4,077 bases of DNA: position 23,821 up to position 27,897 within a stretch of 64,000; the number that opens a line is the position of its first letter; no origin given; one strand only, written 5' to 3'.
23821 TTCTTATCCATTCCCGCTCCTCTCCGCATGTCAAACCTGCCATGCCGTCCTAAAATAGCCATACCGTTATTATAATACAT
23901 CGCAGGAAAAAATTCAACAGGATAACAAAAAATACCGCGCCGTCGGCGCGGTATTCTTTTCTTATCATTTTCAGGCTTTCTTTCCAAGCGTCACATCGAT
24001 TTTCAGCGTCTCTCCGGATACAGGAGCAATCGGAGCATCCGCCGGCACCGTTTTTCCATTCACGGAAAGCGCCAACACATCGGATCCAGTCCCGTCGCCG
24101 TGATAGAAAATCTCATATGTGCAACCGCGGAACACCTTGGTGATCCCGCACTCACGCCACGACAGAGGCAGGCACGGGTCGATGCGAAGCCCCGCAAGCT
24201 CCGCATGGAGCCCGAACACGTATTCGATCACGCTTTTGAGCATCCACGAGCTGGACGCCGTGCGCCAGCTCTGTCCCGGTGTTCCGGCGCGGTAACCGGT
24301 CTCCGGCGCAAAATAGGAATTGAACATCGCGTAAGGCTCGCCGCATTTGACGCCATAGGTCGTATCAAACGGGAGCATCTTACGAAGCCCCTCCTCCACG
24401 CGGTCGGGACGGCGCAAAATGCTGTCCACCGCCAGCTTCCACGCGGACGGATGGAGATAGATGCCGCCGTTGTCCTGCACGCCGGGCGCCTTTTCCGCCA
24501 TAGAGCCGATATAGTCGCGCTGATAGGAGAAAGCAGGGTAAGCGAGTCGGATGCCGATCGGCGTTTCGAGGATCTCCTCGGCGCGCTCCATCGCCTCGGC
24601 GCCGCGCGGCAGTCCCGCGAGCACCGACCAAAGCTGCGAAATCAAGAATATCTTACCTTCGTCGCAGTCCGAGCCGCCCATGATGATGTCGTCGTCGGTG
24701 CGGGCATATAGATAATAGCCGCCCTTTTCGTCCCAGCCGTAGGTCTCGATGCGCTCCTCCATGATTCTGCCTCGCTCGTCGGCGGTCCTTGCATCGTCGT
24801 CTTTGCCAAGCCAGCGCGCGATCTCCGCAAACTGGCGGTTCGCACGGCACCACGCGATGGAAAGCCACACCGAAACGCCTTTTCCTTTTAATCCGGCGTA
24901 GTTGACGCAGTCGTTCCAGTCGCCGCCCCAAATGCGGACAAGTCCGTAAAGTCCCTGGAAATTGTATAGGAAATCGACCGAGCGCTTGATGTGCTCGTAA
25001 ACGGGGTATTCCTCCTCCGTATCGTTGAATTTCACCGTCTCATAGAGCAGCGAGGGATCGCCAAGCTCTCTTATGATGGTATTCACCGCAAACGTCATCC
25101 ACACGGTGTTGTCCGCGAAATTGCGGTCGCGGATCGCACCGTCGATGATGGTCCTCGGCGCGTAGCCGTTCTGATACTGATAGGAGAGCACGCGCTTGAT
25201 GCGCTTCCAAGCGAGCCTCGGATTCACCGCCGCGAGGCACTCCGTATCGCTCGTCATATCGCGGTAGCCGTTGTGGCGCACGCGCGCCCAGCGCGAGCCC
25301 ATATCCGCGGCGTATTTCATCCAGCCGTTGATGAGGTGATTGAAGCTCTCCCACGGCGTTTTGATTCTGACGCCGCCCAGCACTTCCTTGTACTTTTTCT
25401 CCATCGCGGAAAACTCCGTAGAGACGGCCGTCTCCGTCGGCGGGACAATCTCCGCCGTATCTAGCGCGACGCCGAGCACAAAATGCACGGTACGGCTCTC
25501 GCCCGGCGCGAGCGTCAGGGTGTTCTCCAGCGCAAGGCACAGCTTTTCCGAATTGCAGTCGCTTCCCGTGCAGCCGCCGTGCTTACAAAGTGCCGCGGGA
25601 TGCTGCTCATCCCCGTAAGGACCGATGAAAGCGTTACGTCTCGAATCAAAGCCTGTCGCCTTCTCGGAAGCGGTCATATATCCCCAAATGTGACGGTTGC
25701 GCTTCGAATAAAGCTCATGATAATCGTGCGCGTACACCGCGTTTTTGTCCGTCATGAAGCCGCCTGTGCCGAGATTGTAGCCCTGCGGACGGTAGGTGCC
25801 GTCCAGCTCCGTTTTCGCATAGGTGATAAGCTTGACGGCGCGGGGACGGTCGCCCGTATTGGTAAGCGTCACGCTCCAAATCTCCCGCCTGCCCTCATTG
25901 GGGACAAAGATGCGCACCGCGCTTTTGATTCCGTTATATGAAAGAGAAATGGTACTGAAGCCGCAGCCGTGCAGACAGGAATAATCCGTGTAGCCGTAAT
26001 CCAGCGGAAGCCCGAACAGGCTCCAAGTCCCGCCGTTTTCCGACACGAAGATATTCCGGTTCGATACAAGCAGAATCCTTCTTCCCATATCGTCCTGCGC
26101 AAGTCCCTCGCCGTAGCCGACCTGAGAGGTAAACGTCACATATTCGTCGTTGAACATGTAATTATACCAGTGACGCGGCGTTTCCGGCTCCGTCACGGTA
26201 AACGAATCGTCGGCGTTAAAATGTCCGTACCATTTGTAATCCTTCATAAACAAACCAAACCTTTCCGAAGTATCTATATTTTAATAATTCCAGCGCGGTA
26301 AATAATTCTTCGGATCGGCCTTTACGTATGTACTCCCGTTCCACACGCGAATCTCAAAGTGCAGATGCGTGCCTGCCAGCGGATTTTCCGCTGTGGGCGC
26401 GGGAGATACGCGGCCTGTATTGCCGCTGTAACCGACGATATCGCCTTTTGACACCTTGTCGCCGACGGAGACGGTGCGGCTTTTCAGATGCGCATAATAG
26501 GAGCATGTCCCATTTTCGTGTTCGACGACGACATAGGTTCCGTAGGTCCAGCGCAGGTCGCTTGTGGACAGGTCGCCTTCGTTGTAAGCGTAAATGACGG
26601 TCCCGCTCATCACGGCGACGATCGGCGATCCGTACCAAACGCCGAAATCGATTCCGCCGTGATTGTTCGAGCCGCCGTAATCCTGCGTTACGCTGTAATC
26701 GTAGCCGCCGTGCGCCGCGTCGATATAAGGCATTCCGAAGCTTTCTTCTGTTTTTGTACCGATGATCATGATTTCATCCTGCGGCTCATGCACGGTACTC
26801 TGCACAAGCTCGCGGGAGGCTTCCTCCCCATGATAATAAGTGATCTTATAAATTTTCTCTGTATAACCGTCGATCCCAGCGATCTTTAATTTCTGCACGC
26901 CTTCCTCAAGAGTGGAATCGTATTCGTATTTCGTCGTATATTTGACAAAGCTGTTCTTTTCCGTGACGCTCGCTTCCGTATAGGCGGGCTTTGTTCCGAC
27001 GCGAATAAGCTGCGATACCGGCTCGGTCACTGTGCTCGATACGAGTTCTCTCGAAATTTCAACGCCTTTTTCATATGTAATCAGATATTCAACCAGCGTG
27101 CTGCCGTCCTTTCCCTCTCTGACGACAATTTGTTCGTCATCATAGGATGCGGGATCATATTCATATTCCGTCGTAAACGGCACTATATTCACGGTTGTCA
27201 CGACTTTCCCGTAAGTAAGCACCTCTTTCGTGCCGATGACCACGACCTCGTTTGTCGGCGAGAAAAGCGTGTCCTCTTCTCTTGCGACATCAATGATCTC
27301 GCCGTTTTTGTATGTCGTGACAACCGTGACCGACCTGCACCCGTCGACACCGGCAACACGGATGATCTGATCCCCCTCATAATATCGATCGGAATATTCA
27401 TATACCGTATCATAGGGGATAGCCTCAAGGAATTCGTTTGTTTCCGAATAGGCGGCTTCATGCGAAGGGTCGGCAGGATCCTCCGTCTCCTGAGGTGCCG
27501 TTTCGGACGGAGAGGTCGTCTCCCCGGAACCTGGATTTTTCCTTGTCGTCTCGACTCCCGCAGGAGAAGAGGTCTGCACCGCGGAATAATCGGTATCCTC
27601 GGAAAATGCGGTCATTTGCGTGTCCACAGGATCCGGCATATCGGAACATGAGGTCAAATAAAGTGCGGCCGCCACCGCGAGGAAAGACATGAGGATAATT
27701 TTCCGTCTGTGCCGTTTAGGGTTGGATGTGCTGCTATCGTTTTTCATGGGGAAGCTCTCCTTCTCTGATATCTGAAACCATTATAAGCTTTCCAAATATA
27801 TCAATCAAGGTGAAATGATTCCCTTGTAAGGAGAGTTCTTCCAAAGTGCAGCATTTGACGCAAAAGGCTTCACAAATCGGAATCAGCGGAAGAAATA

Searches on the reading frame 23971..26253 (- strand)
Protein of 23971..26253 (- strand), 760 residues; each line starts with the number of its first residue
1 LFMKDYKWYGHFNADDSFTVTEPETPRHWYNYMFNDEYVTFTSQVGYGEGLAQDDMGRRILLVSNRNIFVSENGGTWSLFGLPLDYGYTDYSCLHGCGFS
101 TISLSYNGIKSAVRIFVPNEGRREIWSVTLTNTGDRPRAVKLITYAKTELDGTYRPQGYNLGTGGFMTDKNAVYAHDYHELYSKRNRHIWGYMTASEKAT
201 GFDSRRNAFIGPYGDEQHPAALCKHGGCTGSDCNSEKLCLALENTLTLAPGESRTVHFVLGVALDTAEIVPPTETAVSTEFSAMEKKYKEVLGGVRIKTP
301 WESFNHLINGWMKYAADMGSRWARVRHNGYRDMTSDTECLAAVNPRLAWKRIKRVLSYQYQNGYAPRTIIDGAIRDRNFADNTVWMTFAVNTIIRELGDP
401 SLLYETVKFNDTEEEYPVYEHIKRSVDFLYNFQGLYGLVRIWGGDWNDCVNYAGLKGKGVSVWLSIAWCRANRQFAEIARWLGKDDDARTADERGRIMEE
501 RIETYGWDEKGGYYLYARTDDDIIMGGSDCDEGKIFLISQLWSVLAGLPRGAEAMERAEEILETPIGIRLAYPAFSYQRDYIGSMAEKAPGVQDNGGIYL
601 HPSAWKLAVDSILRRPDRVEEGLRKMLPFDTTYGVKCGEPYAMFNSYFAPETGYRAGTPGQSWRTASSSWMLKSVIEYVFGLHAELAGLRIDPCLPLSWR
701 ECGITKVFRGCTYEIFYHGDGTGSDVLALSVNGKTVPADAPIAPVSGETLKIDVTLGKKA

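Call 7: search_protein_families(library=pfam, proteins=[window:23971-26253:-], max_evalue=0.001)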
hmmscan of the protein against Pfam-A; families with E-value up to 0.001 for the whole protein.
window:23971-26253:- (760 aa): 3 families
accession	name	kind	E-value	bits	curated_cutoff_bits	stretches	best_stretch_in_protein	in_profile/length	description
PF17167.11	Glyco_hydro_94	-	3.4e-68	230.7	27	1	288-681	2-420/420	Glycosyl hydrolase 94 superfamily, catalytic domain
PF06165.18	GH94_b-supersand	-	1.3e-37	130.1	23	1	26-261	1-251/251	Glycosyl hydrolase 94, supersandwich domain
PF22422.2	MGH1-like_GH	-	0.00033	20.8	27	0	457-520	168-231/356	Mannosylglycerate hydrolase MGH1-like glycoside hydrolase domain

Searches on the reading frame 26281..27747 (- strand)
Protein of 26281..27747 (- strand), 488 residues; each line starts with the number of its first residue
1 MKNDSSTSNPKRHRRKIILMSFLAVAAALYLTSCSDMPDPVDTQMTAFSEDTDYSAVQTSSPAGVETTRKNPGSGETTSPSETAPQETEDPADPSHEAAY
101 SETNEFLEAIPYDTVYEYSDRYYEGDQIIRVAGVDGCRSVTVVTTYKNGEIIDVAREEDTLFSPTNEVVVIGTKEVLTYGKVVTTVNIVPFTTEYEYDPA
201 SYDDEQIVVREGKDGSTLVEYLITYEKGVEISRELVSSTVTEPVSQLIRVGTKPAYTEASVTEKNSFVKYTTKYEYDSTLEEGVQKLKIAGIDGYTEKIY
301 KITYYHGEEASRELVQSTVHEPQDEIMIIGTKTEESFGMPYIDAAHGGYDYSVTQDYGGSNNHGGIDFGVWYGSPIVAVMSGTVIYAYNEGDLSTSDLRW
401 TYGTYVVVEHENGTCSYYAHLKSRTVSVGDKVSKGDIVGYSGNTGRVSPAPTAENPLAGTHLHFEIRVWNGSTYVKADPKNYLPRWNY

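Call 3: search_protein_families(library=pfam, proteins=[window:26281-27747:-], max_evalue=0.01)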
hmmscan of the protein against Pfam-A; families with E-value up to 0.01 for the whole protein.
window:26281-27747:- (488 aa): 2 families
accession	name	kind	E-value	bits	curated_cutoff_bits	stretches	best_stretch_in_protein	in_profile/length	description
PF07501.17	G5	-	2.2e-45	153.2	23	3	181-253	2-75/75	G5 domain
PF01551.29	Peptidase_M23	-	6.1e-25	87.7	28.7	1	362-471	2-91/96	Peptidase family M23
